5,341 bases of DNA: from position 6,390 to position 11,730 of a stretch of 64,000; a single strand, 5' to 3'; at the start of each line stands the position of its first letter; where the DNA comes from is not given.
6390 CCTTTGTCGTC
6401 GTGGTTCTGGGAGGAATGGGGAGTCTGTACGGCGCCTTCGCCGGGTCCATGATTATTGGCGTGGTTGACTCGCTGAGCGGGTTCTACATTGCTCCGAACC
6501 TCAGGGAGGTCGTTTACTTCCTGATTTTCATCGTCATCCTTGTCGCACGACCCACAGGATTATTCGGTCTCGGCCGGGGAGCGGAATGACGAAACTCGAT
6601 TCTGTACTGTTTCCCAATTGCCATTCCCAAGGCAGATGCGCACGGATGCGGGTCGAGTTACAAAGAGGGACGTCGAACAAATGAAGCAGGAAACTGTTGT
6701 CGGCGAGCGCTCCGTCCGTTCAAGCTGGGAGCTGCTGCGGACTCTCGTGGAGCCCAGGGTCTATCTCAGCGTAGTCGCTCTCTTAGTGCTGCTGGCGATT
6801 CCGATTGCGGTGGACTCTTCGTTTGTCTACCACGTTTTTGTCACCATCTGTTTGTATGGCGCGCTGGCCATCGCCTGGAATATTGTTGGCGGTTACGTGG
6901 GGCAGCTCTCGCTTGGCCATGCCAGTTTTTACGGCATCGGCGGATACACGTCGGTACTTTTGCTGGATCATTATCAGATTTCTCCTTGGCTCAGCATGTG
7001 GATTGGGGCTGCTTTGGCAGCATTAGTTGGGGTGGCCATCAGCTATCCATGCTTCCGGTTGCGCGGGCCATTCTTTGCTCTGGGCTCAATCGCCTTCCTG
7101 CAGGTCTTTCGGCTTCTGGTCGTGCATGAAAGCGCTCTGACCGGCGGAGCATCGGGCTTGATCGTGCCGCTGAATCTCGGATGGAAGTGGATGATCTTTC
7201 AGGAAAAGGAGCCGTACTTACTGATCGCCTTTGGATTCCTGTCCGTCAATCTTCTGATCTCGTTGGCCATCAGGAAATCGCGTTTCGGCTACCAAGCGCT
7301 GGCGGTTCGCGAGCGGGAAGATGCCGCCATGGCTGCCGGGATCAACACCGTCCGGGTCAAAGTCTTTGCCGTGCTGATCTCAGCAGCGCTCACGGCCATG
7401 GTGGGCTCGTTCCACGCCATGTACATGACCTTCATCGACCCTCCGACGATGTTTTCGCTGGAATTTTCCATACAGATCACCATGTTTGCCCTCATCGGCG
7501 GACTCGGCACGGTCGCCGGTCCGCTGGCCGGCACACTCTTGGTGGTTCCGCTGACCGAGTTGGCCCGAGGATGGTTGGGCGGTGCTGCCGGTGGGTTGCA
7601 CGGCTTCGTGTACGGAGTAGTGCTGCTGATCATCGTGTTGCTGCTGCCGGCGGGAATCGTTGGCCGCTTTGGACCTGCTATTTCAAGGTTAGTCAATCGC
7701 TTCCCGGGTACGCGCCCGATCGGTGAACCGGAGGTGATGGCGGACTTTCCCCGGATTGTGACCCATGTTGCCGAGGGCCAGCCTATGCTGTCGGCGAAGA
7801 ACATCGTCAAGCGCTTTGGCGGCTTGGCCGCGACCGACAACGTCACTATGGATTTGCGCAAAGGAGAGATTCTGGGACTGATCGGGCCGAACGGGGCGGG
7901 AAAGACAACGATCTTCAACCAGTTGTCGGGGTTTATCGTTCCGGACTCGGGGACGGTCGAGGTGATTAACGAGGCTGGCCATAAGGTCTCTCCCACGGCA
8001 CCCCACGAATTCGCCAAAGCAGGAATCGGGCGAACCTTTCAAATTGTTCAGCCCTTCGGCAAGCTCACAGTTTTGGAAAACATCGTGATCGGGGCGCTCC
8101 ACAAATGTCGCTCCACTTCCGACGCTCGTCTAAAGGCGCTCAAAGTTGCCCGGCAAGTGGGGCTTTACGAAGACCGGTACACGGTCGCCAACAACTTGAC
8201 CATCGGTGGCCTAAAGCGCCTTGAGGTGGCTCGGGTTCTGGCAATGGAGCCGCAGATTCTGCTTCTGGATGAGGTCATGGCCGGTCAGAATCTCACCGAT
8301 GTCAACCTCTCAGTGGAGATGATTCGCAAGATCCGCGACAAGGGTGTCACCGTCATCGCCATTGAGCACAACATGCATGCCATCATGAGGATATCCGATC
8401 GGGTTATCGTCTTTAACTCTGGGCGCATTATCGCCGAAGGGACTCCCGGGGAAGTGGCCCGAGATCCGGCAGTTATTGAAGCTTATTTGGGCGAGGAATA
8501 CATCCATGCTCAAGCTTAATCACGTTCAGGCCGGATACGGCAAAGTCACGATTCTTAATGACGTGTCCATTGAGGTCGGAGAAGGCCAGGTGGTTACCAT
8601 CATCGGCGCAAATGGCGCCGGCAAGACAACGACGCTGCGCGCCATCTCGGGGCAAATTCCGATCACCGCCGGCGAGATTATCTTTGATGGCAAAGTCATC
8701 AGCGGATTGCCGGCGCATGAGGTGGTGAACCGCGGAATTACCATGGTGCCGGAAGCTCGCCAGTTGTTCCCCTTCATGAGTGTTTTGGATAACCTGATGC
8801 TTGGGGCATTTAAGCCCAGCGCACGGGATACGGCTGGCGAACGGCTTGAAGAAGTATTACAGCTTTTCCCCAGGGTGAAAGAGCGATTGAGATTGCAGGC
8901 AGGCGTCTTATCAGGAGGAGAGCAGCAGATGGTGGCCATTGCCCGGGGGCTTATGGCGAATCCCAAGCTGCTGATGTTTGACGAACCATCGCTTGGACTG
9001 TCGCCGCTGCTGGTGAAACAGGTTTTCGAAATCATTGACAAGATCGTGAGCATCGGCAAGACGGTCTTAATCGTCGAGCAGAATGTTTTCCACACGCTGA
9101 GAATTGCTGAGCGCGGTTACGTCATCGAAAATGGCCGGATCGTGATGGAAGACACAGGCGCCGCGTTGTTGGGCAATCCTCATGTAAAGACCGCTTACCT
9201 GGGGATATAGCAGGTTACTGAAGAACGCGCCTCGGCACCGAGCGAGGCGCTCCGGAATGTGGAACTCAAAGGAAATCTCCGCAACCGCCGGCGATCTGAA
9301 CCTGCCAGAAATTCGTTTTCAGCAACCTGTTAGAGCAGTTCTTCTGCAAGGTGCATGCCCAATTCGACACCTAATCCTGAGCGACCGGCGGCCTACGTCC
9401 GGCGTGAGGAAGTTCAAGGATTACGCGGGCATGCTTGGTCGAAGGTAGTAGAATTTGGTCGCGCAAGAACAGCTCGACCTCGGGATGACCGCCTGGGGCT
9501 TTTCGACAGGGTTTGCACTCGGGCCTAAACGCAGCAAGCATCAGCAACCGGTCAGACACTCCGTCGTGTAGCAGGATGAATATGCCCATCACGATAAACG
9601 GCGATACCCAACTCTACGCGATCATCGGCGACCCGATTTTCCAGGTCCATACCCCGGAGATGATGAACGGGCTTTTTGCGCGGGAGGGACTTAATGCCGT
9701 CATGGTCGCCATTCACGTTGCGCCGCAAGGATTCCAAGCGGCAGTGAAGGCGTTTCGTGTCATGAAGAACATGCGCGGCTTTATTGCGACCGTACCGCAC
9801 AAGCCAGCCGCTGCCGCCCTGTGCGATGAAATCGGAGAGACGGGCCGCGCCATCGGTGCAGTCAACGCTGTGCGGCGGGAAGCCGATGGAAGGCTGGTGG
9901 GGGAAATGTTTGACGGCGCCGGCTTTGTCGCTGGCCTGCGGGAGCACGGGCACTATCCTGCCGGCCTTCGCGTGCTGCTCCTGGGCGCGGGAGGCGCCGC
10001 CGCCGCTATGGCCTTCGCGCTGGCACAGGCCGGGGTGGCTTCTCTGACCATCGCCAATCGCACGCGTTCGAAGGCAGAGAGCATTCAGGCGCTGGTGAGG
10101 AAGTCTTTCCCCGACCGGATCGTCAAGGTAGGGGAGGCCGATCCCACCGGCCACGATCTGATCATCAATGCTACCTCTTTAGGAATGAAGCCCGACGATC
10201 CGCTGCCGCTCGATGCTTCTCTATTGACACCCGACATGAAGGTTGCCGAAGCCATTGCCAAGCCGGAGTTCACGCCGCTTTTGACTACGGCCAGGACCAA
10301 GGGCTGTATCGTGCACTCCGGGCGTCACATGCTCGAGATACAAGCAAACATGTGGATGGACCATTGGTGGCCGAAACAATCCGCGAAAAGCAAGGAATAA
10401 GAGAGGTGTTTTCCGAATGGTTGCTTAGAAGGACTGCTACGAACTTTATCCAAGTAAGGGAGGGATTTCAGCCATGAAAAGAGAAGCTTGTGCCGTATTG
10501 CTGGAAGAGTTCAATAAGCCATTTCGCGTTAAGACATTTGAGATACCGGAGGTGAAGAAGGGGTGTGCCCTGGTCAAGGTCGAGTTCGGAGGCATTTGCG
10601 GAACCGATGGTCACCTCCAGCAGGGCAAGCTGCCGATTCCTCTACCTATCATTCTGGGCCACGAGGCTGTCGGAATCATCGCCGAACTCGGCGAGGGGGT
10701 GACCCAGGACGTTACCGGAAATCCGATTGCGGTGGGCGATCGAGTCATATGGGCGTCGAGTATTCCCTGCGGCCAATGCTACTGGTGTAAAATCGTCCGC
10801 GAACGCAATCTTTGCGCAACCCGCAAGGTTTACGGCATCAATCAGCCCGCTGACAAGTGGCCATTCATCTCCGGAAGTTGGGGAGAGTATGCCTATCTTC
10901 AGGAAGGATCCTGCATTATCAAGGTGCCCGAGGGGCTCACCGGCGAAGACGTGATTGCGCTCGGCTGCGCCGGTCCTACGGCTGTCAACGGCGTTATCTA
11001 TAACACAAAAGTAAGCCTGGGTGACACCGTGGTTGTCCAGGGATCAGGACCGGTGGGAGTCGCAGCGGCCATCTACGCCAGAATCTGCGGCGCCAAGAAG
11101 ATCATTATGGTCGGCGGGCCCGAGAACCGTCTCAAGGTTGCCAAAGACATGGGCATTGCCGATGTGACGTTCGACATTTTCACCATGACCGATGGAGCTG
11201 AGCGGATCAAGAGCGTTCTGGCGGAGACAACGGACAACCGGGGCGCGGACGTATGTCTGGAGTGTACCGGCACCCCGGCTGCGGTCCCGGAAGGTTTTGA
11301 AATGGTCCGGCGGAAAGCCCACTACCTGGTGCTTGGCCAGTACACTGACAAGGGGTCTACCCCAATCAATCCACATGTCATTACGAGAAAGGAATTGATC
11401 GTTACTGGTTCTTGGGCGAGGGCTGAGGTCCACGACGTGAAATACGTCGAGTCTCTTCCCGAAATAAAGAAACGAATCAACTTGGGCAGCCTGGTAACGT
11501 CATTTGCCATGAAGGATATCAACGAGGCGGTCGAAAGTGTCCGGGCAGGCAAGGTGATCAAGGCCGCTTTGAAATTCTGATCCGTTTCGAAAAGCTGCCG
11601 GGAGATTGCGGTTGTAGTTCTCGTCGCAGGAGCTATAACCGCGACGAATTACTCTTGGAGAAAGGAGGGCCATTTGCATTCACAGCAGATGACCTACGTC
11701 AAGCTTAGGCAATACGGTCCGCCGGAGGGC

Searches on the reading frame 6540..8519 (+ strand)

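Call 61: search_protein_families(library=pfam, proteins=[window:6540-8519:+], max_evalue=0.001)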
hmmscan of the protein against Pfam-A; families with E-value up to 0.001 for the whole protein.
window:6540-8519:+ (659 aa): 3 families
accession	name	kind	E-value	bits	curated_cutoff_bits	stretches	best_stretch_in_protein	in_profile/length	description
PF02653.21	BPD_transp_2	-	1.4e-33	116.6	26.8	1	99-366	5-269/269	Branched-chain amino acid transport system / permease component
PF00005.33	ABC_tran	-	1.2e-24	87.9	25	1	433-580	2-136/137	ABC transporter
PF12399.14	BCA_ABC_TP_C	-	1.7e-12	47.1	25.5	1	629-654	1-26/27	Branched-chain amino acid ATP-binding cassette transporter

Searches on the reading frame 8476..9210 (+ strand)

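Call 61: search_protein_families(library=pfam, proteins=[window:8476-9210:+], max_evalue=0.001)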
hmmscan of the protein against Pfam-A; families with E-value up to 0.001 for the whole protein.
window:8476-9210:+ (244 aa): 3 families
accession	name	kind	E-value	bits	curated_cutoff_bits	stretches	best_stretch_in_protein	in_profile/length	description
PF00005.33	ABC_tran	-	5e-32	111.8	25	1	27-172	1-136/137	ABC transporter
PF13304.12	AAA_21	-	5.6e-08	33.6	27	0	41-58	3-20/304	AAA domain, putative AbiEii toxin, Type IV TA system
PF13476.12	AAA_23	-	0.0007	20.7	27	0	28-57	11-39/201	AAA domain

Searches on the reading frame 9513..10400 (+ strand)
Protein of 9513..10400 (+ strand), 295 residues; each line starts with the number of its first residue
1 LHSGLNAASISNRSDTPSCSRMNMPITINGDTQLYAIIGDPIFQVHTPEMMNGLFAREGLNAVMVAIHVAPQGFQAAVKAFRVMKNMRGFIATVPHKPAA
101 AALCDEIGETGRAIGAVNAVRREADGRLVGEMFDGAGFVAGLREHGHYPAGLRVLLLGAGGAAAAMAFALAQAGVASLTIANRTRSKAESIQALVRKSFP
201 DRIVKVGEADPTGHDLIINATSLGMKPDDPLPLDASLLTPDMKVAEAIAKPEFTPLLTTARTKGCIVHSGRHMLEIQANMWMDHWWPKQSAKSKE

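Call 61: search_protein_families(library=pfam, proteins=[window:9513-10400:+], max_evalue=0.001)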
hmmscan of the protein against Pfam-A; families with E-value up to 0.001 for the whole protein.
window:9513-10400:+ (295 aa): 2 families
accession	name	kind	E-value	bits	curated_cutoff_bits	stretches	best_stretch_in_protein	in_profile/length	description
PF08501.16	Shikimate_dh_N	-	5.5e-19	68.6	27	1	37-120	1-83/83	Shikimate dehydrogenase substrate binding domain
PF01488.26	Shikimate_DH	-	2e-06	28.4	24.3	1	152-195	13-56/138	Shikimate / quinate 5-dehydrogenase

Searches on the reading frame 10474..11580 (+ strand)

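Call 61: search_protein_families(library=pfam, proteins=[window:10474-11580:+], max_evalue=0.001)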
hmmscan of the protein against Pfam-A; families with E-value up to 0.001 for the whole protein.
window:10474-11580:+ (368 aa): 2 families
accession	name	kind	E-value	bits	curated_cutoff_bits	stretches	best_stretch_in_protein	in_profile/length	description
PF00107.32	ADH_zinc_N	-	2.1e-20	73.4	31.8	1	193-322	1-120/129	Zinc-binding dehydrogenase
PF08240.17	ADH_N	-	4e-20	72.4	23.5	1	29-152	2-103/104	Alcohol dehydrogenase GroES-like domain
